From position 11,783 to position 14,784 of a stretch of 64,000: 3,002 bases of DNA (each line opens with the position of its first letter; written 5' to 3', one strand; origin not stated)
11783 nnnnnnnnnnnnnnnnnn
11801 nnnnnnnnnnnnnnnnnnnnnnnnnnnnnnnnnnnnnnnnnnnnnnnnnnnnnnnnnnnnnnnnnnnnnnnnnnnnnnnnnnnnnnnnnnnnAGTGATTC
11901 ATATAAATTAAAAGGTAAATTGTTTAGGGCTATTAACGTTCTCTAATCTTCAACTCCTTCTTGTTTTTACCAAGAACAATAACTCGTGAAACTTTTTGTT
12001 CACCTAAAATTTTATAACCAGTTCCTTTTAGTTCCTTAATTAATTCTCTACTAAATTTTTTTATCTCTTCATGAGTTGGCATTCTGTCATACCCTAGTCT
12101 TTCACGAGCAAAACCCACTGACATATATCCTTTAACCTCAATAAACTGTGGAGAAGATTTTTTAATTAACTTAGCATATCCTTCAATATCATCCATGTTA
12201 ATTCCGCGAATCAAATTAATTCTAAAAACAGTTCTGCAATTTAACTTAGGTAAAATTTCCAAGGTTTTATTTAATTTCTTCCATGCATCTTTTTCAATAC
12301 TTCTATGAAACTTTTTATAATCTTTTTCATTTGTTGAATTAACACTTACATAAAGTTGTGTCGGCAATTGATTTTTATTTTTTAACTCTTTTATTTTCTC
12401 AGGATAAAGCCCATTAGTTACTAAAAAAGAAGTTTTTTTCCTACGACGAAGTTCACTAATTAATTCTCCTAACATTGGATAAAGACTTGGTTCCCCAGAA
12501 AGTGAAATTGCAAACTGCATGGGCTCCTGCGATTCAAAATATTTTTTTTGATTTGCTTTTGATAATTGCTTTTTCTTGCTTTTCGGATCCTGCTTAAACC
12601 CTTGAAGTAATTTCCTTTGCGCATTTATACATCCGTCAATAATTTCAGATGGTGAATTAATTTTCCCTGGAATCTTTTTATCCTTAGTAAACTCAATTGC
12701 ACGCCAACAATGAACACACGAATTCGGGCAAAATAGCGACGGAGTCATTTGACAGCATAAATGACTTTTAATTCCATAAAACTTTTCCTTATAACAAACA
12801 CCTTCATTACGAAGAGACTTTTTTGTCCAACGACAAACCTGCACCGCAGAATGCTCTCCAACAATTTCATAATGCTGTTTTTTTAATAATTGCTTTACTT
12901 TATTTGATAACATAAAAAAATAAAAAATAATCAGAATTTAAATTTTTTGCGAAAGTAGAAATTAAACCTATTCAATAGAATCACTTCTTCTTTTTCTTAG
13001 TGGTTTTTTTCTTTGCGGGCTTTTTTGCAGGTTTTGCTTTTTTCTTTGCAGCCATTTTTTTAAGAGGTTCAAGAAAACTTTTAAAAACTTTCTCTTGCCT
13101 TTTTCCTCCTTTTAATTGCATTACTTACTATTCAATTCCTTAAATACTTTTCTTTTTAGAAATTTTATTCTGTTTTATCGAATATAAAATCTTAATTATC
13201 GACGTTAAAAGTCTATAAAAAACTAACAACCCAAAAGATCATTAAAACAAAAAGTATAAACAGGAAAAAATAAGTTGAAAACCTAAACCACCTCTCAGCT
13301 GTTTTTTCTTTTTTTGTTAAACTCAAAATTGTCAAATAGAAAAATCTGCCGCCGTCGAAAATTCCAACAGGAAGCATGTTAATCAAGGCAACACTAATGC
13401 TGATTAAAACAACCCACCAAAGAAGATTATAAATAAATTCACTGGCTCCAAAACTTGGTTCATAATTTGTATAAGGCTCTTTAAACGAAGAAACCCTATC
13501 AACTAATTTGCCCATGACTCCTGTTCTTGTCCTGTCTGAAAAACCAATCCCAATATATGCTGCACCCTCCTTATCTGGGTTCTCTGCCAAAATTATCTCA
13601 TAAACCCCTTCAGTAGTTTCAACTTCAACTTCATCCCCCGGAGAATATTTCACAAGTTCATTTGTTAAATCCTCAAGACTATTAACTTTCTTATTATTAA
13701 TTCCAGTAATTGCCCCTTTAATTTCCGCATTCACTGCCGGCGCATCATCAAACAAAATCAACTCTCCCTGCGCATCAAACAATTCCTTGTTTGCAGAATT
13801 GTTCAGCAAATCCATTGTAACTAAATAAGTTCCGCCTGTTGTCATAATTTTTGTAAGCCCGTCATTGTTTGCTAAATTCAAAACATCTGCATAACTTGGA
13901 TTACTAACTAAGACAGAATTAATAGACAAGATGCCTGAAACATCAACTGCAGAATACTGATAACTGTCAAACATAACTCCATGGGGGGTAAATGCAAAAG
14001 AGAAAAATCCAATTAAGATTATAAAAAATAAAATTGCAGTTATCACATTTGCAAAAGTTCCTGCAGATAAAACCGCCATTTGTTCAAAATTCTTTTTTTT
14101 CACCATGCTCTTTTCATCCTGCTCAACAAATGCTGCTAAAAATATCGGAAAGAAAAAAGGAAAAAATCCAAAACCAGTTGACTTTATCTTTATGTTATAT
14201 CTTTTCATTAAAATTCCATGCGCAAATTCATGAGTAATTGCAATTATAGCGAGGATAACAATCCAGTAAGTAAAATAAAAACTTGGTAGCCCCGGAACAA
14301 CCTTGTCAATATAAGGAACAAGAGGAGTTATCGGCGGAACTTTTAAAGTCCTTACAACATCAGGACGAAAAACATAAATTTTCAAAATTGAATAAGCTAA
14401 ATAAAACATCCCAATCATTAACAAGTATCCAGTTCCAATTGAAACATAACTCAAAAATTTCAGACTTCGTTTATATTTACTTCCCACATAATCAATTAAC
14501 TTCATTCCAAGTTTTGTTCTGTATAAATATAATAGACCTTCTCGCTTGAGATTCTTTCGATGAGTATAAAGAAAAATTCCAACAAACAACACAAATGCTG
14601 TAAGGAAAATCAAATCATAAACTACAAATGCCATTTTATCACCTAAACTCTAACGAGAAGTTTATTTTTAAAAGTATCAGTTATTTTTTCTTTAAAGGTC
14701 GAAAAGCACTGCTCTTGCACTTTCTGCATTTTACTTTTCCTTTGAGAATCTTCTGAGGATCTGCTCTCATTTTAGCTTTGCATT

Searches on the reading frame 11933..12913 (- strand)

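Call 10: search_protein_families(library=pfam, proteins=[window:11933-12913:-], max_evalue=0.01)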
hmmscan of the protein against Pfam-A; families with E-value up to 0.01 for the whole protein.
window:11933-12913:- (326 aa): 2 families
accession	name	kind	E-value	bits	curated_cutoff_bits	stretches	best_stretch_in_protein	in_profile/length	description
PF04055.27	Radical_SAM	-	8e-18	65.6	29.5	1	57-250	2-166/166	Radical SAM superfamily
PF08608.17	Wyosine_form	-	4.7e-16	59.2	22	1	253-314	2-61/63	Wyosine base formation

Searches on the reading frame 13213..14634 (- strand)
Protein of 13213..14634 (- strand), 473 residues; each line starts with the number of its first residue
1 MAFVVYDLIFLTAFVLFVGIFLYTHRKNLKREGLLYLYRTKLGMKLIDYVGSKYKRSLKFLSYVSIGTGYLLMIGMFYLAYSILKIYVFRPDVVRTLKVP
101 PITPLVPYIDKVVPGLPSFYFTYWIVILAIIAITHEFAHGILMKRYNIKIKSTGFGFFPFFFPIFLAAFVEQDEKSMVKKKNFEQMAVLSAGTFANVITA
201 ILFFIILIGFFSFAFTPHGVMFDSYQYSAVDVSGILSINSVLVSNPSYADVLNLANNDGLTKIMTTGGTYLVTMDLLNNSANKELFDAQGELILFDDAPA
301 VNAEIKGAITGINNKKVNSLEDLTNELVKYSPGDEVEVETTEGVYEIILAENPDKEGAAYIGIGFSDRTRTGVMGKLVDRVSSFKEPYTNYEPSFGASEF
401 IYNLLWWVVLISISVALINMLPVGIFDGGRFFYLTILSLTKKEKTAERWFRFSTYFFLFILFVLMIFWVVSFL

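Call 10: search_protein_families(library=pfam, proteins=[window:13213-14634:-], max_evalue=0.01)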
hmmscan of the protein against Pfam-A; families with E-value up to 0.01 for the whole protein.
window:13213-14634:- (473 aa): 2 families
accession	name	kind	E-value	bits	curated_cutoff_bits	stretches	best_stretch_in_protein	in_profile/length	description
PF02163.28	Peptidase_M50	-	5.6e-26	91.7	27.2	1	124-461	2-218/221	Peptidase family M50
PF13180.12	PDZ_2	-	0.00068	20.3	27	1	297-339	22-66/80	PDZ domain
